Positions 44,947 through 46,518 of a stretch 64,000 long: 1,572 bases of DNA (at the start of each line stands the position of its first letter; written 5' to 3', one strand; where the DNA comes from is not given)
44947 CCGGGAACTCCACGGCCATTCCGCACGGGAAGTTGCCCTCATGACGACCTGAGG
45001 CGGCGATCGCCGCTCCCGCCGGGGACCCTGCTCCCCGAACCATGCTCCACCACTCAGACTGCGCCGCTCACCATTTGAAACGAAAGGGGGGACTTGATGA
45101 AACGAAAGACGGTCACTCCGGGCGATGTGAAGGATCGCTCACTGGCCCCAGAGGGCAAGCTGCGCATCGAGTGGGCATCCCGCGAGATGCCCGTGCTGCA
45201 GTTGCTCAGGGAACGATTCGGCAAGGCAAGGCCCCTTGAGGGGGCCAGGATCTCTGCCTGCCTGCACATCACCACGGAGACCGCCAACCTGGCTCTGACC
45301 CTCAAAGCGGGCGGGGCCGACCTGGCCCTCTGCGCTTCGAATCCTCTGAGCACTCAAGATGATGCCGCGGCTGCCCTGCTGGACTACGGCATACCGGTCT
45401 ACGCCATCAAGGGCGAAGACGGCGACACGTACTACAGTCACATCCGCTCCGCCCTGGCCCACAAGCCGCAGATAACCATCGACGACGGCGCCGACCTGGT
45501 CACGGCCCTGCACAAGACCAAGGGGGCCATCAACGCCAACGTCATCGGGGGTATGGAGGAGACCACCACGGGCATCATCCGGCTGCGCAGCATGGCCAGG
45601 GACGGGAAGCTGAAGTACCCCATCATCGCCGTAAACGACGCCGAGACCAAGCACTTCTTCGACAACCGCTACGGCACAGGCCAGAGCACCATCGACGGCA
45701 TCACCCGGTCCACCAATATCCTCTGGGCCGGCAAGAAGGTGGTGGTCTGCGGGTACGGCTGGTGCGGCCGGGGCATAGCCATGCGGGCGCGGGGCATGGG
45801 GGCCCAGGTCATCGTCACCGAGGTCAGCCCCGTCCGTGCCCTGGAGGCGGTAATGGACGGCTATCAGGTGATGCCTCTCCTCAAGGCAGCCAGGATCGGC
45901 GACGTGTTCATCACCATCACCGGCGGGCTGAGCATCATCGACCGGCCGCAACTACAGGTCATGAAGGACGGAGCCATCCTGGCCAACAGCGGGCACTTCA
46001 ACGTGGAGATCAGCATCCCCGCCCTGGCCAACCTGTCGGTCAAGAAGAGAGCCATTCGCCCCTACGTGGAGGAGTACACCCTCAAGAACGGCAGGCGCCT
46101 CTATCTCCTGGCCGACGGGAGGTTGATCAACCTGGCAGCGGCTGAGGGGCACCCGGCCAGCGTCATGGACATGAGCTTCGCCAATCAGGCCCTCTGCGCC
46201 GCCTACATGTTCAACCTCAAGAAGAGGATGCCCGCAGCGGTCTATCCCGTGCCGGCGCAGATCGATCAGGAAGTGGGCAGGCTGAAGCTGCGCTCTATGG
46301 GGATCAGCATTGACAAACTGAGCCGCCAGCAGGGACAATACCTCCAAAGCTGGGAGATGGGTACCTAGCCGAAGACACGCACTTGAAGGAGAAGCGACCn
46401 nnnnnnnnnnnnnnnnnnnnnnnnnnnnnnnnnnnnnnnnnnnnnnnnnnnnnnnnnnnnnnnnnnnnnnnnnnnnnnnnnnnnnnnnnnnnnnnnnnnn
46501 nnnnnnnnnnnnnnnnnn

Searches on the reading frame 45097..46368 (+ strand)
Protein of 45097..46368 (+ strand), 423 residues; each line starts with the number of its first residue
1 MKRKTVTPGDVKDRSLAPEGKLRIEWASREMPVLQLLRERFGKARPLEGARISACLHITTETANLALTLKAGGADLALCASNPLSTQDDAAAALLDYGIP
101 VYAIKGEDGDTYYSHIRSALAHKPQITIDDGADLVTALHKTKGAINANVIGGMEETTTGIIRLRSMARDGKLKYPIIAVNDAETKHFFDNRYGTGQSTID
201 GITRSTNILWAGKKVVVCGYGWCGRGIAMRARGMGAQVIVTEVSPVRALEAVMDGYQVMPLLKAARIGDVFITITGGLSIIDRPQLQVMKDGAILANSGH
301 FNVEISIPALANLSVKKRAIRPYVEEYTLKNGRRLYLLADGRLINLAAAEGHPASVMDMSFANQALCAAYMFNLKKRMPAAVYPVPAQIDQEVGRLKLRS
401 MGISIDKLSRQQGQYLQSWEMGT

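Call 7: find_related_loci(query=window:45097-46368:+, collection=genome_contigs, flank=4000)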
Query window:45097-46368:+ (423 aa) in genome_contigs; peptide patterns used: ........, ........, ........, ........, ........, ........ (x = any residue, [..] = any of these).
600 stretches matched a pattern (row limit reached: there are more); 597 encode a relative of the query (tblastn E <= 1e-3); the best 80 are kept; 80 distinct loci.
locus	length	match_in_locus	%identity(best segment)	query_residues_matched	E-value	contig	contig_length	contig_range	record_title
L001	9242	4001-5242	71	10-423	0e+0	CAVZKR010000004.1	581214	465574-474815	MAG: uncultured Chloroflexia bacterium isolate MFD04408.bin.2.47 genome assembly, contig: contig_28748, whole genome sho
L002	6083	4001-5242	72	10-423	0e+0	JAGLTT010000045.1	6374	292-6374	MAG: Dehalococcoidales bacterium isolate RS_11_13 ZL20.bin.13.fa_45, whole genome shotgun sequence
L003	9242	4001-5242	70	10-423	0e+0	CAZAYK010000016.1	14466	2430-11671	MAG TPA_asm: uncultured Dehalococcoidaceae bacterium isolate binchicken_co19_651 genome assembly, contig: NODE_6902_leng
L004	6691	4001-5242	72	11-423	0e+0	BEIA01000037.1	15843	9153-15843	Bacterium HR24 DNA, contig: NODE_1049_37, isolate: HRbin24, whole genome shotgun sequence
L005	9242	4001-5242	69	10-423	0e+0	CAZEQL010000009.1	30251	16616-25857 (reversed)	MAG TPA_asm: uncultured Dehalococcoidales bacterium isolate binchicken_co122_248 genome assembly, contig: NODE_709_lengt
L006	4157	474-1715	70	10-423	0e+0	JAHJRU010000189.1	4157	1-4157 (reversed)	MAG: Chloroflexota bacterium isolate OS_PC_MetaG.mb.164 OS_PC_MetaG.mb.164_k141_596171, whole genome shotgun sequence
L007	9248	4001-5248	69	9-423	0e+0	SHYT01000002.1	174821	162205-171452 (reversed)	MAG: Dehalococcoidia bacterium isolate Baikal-deep-G126 BACOMB-C112, whole genome shotgun sequence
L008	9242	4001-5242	69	10-423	0e+0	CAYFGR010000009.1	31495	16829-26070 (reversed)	MAG TPA_asm: uncultured Dehalococcoidales bacterium isolate ERP003628_co1_264 genome assembly, contig: NODE_451_length_3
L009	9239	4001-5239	69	11-423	0e+0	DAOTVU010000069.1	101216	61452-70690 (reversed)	MAG TPA_asm: Dehalococcoidia bacterium isolate H111_81 k127_2324131, whole genome shotgun sequence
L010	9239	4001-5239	69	10-423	0e+0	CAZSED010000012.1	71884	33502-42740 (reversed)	MAG TPA_asm: uncultured Dehalococcoidales bacterium isolate SRP098346_co1_392 genome assembly, contig: NODE_109_length_7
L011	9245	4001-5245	69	10-423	0e+0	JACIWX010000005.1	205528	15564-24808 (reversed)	MAG: Chloroflexota bacterium isolate MAG-37 Chloroflexota_E3_bin22_Scaffold_5, whole genome shotgun sequence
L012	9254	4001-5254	69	7-423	0e+0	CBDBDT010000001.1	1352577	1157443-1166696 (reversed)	MAG: Dehalococcoidia bacterium isolate a89fab70-b9e1-494d-bd9e-b94e8a784799 genome assembly, contig: contig_1, whole gen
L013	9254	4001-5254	66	7-423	0e+0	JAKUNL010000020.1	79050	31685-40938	MAG: Dehalococcoidia bacterium isolate ALOHA_A2.0_6 A2.0-Dehalococcoidia-10_20, whole genome shotgun sequence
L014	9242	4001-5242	68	10-423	0e+0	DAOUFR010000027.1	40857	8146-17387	MAG TPA_asm: Dehalococcoidia bacterium isolate R125_62 6247, whole genome shotgun sequence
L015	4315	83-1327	68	10-423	0e+0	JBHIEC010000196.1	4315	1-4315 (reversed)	MAG: Anaerolineae bacterium isolate b3.sp2_bin.41 NODE_9762_length_4315_cov_7.708216, whole genome shotgun sequence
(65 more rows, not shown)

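Call 8: search_protein_families(library=pfam, proteins=[window:45097-46368:+])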
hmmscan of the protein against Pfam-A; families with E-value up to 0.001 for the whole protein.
window:45097-46368:+ (423 aa): 4 families
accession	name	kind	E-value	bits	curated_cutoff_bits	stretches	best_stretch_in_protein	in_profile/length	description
PF05221.23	AdoHcyase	-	2.7e-61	207.7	25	2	11-142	4-140/299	S-adenosyl-L-homocysteine hydrolase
PF00670.27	AdoHcyase_NAD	-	6.9e-52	176.3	27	1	190-350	1-161/162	S-adenosyl-L-homocysteine hydrolase, NAD binding domain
PF02826.25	2-Hacid_dh_C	-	2.2e-07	30.9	25.1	1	210-299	34-127/178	D-isomer specific 2-hydroxyacid dehydrogenase, NAD binding domain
PF07991.19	KARI_N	-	7.4e-05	22.8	20.6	1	211-304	3-100/165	Acetohydroxy acid isomeroreductase, NADPH-binding domain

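Call 10: find_encoding_contigs(protein=window:45097-46368:+, flank=3000, max_places=10)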
Protein window:45097-46368:+ (423 aa): 5 contigs read that carry it; 3 places shown.
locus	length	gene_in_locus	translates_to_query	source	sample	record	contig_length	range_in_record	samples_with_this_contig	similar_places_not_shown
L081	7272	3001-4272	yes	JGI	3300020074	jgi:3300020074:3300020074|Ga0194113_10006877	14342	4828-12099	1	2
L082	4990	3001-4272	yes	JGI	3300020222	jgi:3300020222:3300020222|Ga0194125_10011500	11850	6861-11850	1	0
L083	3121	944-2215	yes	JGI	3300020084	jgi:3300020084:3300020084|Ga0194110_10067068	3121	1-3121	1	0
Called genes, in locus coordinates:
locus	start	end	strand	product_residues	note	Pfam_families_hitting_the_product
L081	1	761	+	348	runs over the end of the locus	PF01008:IF-2B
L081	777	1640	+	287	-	PF01048:PNP_UDP_1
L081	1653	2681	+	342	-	-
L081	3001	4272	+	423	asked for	PF05221:AdoHcyase, PF02826:2-Hacid_dh_C (weak), PF00670:AdoHcyase_NAD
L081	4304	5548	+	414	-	PF00438:S-AdoMet_synt_N, PF02772:S-AdoMet_synt_M, PF02773:S-AdoMet_synt_C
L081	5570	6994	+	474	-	PF02878:PGM_PMM_I, PF02879:PGM_PMM_II, PF02880:PGM_PMM_III, PF00408:PGM_PMM_IV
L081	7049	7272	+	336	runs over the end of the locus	PF10432:bact-PGI_C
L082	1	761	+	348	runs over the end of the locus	PF01008:IF-2B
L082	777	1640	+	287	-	PF01048:PNP_UDP_1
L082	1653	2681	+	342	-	-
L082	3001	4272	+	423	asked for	PF05221:AdoHcyase, PF02826:2-Hacid_dh_C (weak), PF00670:AdoHcyase_NAD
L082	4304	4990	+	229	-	?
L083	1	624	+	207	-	?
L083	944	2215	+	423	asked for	PF05221:AdoHcyase, PF02826:2-Hacid_dh_C (weak), PF00670:AdoHcyase_NAD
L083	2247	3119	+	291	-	?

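Call 11: find_homologous_proteins(query=window:45097-46368:+, max_evalue=1e-100)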
Query window:45097-46368:+ (423 aa): 8000 proteins with E <= 1e-100 among 8000 candidates; the best 120 are listed.
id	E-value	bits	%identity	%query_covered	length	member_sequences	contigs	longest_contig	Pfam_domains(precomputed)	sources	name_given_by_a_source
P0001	8.4e-271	916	96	100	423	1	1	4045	PF00670.28,PF02826.26,PF05221.24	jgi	-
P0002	9.7e-264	892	93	100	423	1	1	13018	PF00670.28,PF02826.26,PF05221.24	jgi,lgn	jgi:adenosylhomocysteinase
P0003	1.3e-262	889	93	100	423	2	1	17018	PF00670.28,PF02826.26,PF05221.24,PF07991.19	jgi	jgi:adenosylhomocysteinase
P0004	2.1e-262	888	93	100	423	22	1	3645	PF00670.28,PF02826.26,PF05221.24,PF07991.19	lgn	-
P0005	2.9e-245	832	87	100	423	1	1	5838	PF00670.28,PF02826.26,PF05221.24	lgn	-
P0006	1.2e-243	826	86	100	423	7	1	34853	PF00670.28,PF02826.26,PF05221.24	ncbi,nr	ncbi:MAG: adenosylhomocysteinase [Chloroflexi bacterium RBG_13_53_26]|nr:MAG: adenosylhomocysteinase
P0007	2.1e-242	822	85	100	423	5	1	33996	PF00670.28,PF02826.26,PF05221.24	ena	-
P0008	1.8e-240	816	84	100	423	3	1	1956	PF00670.28,PF02826.26,PF05221.24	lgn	-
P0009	3.3e-231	785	81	100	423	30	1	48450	PF00670.28,PF02826.26,PF05221.24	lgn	-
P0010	2.6e-229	779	81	100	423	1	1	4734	PF00670.28,PF02826.26,PF05221.24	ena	-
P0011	7.9e-229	777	82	99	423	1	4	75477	PF00670.28,PF02826.26,PF05221.24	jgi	jgi:adenosylhomocysteinase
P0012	1.4e-228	777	81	99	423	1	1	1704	PF00670.28,PF02826.26,PF05221.24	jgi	jgi:adenosylhomocysteinase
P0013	3.5e-228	775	81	100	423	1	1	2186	PF00670.28,PF02826.26,PF05221.24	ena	-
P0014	3.7e-228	775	81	100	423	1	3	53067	PF00670.28,PF02826.26,PF05221.24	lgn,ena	-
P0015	4.9e-228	775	81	99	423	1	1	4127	PF00670.28,PF02826.26,PF05221.24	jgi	jgi:adenosylhomocysteinase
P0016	5.5e-228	775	81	99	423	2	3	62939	PF00670.28,PF02826.26,PF05221.24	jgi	jgi:adenosylhomocysteinase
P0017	7.1e-228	774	81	100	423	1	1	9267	PF00670.28,PF02826.26,PF05221.24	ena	-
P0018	9.8e-228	774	80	100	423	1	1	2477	PF00670.28,PF02826.26,PF05221.24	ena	-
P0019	1.3e-227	773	81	100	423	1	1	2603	PF00670.28,PF02826.26,PF05221.24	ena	-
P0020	1.3e-227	773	81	100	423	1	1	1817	PF00670.28,PF02826.26,PF05221.24,PF07991.19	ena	-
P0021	1.3e-227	773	80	100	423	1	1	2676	PF00670.28,PF02826.26,PF05221.24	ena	-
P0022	1.5e-227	773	81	99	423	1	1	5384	PF00670.28,PF02826.26,PF05221.24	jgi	-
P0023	1.8e-227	773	81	100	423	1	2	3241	PF00670.28,PF02826.26,PF05221.24,PF07991.19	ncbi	-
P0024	2.0e-227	773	81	99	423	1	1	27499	PF00670.28,PF02826.26,PF05221.24,PF07991.19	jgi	-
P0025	2.1e-227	773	81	100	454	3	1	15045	PF00670.28,PF02826.26,PF05221.24,PF07991.19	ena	-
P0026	3.2e-227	772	81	100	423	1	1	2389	PF00670.28,PF02826.26,PF05221.24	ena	-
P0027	3.5e-227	772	81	100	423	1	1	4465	PF00670.28,PF02826.26,PF05221.24,PF07991.19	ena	-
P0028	3.5e-227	772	80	100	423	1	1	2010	PF00670.28,PF02826.26,PF05221.24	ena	-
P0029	3.6e-227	772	81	99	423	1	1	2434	PF00670.28,PF02826.26,PF05221.24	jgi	jgi:adenosylhomocysteinase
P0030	3.8e-227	772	81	99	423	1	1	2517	PF00670.28,PF02826.26,PF05221.24,PF07991.19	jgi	jgi:adenosylhomocysteinase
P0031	4.7e-227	772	80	100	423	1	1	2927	PF00670.28,PF02826.26,PF05221.24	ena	-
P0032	6.3e-227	771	81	100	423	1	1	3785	PF00670.28,PF02826.26,PF05221.24,PF07991.19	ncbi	-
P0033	6.3e-227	771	81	99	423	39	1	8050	PF00670.28,PF02826.26,PF05221.24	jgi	-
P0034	9.3e-227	771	80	100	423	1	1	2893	PF00670.28,PF02826.26,PF05221.24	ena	-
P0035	1.1e-226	770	81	99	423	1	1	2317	PF00670.28,PF02826.26,PF05221.24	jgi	jgi:adenosylhomocysteinase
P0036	1.5e-226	770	80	100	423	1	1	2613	PF00670.28,PF02826.26,PF05221.24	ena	-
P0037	1.3e-225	767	80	100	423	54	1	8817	PF00670.28,PF02826.26,PF05221.24,PF07991.19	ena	-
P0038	1.9e-225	766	80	100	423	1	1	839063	PF00670.28,PF02826.26,PF05221.24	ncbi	-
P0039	1.3e-224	764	80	99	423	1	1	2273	PF00670.28,PF02826.26,PF05221.24,PF07991.19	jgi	jgi:adenosylhomocysteinase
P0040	3.9e-224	762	80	98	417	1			PF00670.28,PF02826.26,PF05221.24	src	-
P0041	4.1e-224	762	79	100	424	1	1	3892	PF00670.28,PF02826.26,PF05221.24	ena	-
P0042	4.5e-224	762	80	99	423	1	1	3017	PF00670.28,PF02826.26,PF05221.24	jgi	jgi:adenosylhomocysteinase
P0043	5.8e-224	761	78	100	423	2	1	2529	PF00670.28,PF02826.26,PF05221.24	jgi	-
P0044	1.7e-223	760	79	100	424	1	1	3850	PF00670.28,PF02826.26,PF05221.24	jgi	jgi:adenosylhomocysteinase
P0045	5.0e-223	758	80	100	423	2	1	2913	PF00670.28,PF02826.26,PF05221.24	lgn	-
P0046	7.4e-223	758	79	100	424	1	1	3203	PF00670.28,PF02826.26,PF05221.24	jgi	-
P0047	7.5e-223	758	79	100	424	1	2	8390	PF00670.28,PF02826.26,PF05221.24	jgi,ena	-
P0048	1.3e-222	757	78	100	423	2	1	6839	PF00670.28,PF02826.26,PF05221.24,PF07991.19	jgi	-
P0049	2.4e-222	756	79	100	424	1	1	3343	PF00670.28,PF02826.26,PF05221.24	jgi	jgi:adenosylhomocysteinase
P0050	3.3e-222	756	78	100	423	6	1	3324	PF00670.28,PF02826.26,PF05221.24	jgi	jgi:adenosylhomocysteinase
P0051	3.5e-221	752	77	100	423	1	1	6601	PF00670.28,PF02826.26,PF05221.24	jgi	-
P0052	4.1e-221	752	79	100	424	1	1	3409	PF00670.28,PF02826.26,PF05221.24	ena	-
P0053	7.7e-221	751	79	99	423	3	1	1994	PF00670.28,PF02826.26,PF05221.24,PF07991.19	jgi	-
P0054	3.5e-220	749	78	100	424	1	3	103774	PF00670.28,PF02826.26,PF05221.24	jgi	jgi:adenosylhomocysteinase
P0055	1.3e-219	747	77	100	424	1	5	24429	PF00670.28,PF02826.26,PF05221.24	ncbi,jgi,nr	ncbi:MAG: adenosylhomocysteinase [Chloroflexi bacterium]|nr:adenosylhomocysteinase [Chloroflexota ba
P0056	1.5e-219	747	78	100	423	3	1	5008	PF00670.28,PF02826.26,PF05221.24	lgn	-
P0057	1.6e-219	747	79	100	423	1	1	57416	PF00670.28,PF02826.26,PF05221.24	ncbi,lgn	-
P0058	5.6e-219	745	77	100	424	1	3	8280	PF00670.28,PF02826.26,PF05221.24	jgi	jgi:adenosylhomocysteinase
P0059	6.4e-219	745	76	100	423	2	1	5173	PF00670.28,PF02826.26,PF05221.24,PF07991.19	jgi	-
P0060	8.2e-219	744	77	100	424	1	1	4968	PF00670.28,PF02826.26,PF05221.24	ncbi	-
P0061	1.3e-218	744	75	100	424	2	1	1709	PF00670.28,PF02826.26,PF05221.24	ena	-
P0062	1.6e-218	744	77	100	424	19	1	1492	PF00670.28,PF02826.26,PF05221.24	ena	-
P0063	1.6e-218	743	77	100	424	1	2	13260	PF00670.28,PF02826.26,PF05221.24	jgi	jgi:adenosylhomocysteinase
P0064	1.6e-218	743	77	100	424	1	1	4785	PF00670.28,PF05221.24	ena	-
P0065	3.0e-218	743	76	100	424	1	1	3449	PF00670.28,PF02826.26,PF05221.24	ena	-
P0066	3.9e-218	742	77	99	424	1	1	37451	PF00670.28,PF02826.26,PF05221.24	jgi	jgi:adenosylhomocysteinase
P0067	4.7e-218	742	78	100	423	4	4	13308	PF00670.28,PF02826.26,PF05221.24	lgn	-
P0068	6.3e-218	742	77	100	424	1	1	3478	PF00670.28,PF02826.26,PF05221.24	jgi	-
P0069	8.0e-218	741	78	98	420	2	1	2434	PF00670.28,PF02826.26,PF05221.24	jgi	-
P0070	8.3e-218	741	76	100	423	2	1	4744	PF00670.28,PF02826.26,PF05221.24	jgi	-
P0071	8.6e-218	741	76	100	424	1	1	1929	PF00670.28,PF02826.26,PF05221.24,PF07991.19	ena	-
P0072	1.5e-217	740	77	100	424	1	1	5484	PF00670.28,PF05221.24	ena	-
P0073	6.9e-217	738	78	100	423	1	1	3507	PF00670.28,PF02826.26,PF05221.24,PF07991.19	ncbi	-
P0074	7.6e-217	738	75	100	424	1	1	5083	PF00670.28,PF02826.26,PF05221.24,PF07991.19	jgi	jgi:adenosylhomocysteinase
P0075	1.8e-216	737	76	100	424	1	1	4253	PF00670.28,PF02826.26,PF05221.24,PF07991.19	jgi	-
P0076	2.1e-216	736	76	100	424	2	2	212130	PF00670.28,PF02826.26,PF05221.24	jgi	-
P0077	5.0e-216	735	76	100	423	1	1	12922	PF00670.28,PF02826.26,PF05221.24,PF07991.19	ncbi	-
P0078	6.0e-216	735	75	100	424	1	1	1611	PF00670.28,PF05221.24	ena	-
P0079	6.2e-216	735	76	100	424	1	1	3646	PF00670.28,PF02826.26,PF05221.24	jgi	jgi:adenosylhomocysteinase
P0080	7.6e-216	735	76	100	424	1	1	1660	PF00670.28,PF02826.26,PF05221.24,PF07991.19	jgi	-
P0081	1.3e-215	734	76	100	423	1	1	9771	PF00670.28,PF02826.26,PF05221.24,PF07991.19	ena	-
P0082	1.3e-215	734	76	100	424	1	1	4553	PF00670.28,PF02826.26,PF05221.24,PF07991.19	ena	-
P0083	1.4e-215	734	76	100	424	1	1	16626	PF00670.28,PF02826.26,PF05221.24,PF07991.19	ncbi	-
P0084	2.3e-215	733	76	100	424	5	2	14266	PF00670.28,PF02826.26,PF05221.24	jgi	-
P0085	8.2e-215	731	75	100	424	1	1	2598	PF00670.28,PF02826.26,PF05221.24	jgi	-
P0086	2.0e-214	730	76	100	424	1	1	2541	PF00670.28,PF02826.26,PF05221.24,PF07991.19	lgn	-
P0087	4.1e-214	729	76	100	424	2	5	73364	PF00670.28,PF02826.26,PF05221.24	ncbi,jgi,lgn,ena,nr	ncbi:MAG: adenosylhomocysteinase [Chloroflexi bacterium]|nr:MAG: adenosylhomocysteinase [Chloroflexo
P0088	5.6e-214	729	75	100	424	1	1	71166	PF00670.28,PF02826.26,PF05221.24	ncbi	-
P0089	8.6e-214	728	76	100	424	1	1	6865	PF00670.28,PF02826.26,PF05221.24,PF07991.19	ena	-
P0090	1.8e-213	727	76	100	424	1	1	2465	PF00670.28,PF02826.26,PF05221.24,PF07991.19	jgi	-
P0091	3.5e-213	726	77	99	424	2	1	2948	PF00670.28,PF02826.26,PF05221.24,PF07991.19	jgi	-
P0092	5.8e-213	725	75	100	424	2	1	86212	PF00670.28,PF02826.26,PF05221.24,PF07991.19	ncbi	-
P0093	6.5e-213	725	75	100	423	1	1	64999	PF00670.28,PF02826.26,PF05221.24,PF07991.19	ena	-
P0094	7.1e-213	725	81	93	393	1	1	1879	PF00670.28,PF02826.26,PF05221.24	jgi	jgi:adenosylhomocysteinase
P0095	8.2e-213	725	74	100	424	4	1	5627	PF00670.28,PF02826.26,PF05221.24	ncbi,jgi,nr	ncbi:MAG: adenosylhomocysteinase [Chloroflexi bacterium]|nr:adenosylhomocysteinase [Chloroflexota ba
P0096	2.5e-212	723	81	93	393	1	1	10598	PF00670.28,PF02826.26,PF05221.24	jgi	jgi:adenosylhomocysteinase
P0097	5.7e-211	719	75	98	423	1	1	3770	PF00670.28,PF02826.26,PF05221.24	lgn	-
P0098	2.5e-210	717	72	100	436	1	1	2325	PF00670.28,PF05221.24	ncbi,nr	ncbi:MAG: adenosylhomocysteinase [Chloroflexi bacterium]|nr:adenosylhomocysteinase [Chloroflexota ba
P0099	4.4e-210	716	76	100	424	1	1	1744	PF00670.28,PF02826.26,PF05221.24,PF07991.19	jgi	-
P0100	2.2e-209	713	74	100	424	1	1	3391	PF00670.28,PF02826.26,PF05221.24,PF07991.19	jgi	jgi:adenosylhomocysteinase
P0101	7.5e-209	712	80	93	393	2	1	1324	PF00670.28,PF02826.26,PF05221.24,PF07991.19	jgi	jgi:adenosylhomocysteinase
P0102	1.2e-208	711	72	100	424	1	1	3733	PF00670.28,PF02826.26,PF05221.24,PF07991.19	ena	-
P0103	1.7e-208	711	80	93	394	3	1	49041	PF00670.28,PF02826.26,PF05221.24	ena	-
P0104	1.8e-208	710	74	98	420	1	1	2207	PF00670.28,PF02826.26,PF05221.24,PF07991.19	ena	-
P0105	3.4e-208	709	74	98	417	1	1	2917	PF00670.28,PF02826.26,PF05221.24,PF07991.19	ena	-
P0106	3.7e-208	709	74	98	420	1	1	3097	PF00670.28,PF02826.26,PF05221.24,PF07991.19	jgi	jgi:adenosylhomocysteinase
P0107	4.6e-208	709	73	98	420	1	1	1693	PF00670.28,PF02826.26,PF05221.24,PF07991.19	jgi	jgi:adenosylhomocysteinase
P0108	6.6e-208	709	74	98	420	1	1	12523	PF00670.28,PF02826.26,PF05221.24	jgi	jgi:adenosylhomocysteinase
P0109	1.1e-207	708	74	100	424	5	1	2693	PF00670.28,PF02826.26,PF05221.24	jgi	jgi:adenosylhomocysteinase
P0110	1.2e-207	708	71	100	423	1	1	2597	PF00670.28,PF02826.26,PF05221.24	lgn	-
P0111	3.2e-207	706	73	98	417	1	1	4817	PF00670.28,PF02826.26,PF05221.24,PF07991.19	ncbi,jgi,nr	ncbi:MAG: adenosylhomocysteinase [Dehalococcoidia bacterium]|jgi:adenosylhomocysteinase|nr:adenosylh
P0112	3.6e-207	706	74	98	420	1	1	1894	PF00670.28,PF02826.26,PF05221.24,PF07991.19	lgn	-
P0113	3.7e-207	706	75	98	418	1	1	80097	PF00670.28,PF02826.26,PF05221.24,PF07991.19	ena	-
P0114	3.9e-207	706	73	100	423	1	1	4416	PF00670.28,PF02826.26,PF05221.24,PF07991.19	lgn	-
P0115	6.1e-207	705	74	98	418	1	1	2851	PF00670.28,PF02826.26,PF05221.24,PF07991.19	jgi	jgi:adenosylhomocysteinase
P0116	6.2e-207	705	74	98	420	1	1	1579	PF00670.28,PF02826.26,PF05221.24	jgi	-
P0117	6.3e-207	705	74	98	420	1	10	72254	PF00670.28,PF02826.26,PF05221.24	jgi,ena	jgi:adenosylhomocysteinase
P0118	8.9e-207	705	72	100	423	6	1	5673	PF00670.28,PF02826.26,PF05221.24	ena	-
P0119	1.1e-206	705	74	98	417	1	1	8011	PF00670.28,PF02826.26,PF05221.24,PF07991.19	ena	-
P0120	1.6e-206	704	73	98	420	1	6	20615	PF00670.28,PF02826.26,PF05221.24,PF07991.19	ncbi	-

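Call 12: find_related_loci(query=window:45097-46368:+, collection=metagenome_contigs, flank=2500)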
Query window:45097-46368:+ (423 aa) in metagenome_contigs; peptide patterns used: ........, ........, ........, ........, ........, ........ (x = any residue, [..] = any of these).
600 stretches matched a pattern (row limit reached: there are more); 598 encode a relative of the query (tblastn E <= 1e-3); the best 80 are kept; 80 distinct loci.
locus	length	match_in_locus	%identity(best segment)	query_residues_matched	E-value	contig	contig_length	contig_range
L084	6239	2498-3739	73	10-423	0e+0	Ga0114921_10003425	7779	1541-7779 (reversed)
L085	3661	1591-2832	72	10-423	0e+0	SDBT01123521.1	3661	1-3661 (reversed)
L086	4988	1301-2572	71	1-423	0e+0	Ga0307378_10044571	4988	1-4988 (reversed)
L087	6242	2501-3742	73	10-423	0e+0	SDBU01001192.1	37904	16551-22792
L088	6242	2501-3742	72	10-423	0e+0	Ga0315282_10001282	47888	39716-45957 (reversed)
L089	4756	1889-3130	71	10-423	0e+0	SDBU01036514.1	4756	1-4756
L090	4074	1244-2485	71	10-423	0e+0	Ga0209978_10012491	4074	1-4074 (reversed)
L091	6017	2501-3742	71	10-423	0e+0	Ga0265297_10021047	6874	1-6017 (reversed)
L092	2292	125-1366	71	10-423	0e+0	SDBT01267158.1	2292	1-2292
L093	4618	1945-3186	70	10-423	0e+0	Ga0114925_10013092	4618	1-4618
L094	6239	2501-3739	73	11-423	0e+0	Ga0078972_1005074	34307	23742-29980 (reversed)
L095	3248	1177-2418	71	10-423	0e+0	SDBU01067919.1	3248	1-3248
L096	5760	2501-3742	70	10-423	0e+0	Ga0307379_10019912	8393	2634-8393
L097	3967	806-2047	70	10-423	0e+0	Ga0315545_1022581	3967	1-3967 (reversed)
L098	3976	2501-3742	69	10-423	0e+0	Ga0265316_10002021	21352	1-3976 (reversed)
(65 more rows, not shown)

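Call 13: find_encoding_contigs(protein=P0001, flank=2500, max_places=3)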
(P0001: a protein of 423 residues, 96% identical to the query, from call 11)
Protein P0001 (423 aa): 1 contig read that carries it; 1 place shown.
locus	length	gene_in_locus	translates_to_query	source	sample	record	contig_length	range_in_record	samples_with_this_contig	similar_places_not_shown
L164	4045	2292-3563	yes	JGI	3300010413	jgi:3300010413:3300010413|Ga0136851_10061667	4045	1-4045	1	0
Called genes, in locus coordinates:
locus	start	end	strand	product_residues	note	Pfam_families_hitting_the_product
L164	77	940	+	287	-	PF01048:PNP_UDP_1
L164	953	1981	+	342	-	-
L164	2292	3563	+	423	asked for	PF05221:AdoHcyase, PF02826:2-Hacid_dh_C (weak), PF00670:AdoHcyase_NAD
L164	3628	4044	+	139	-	?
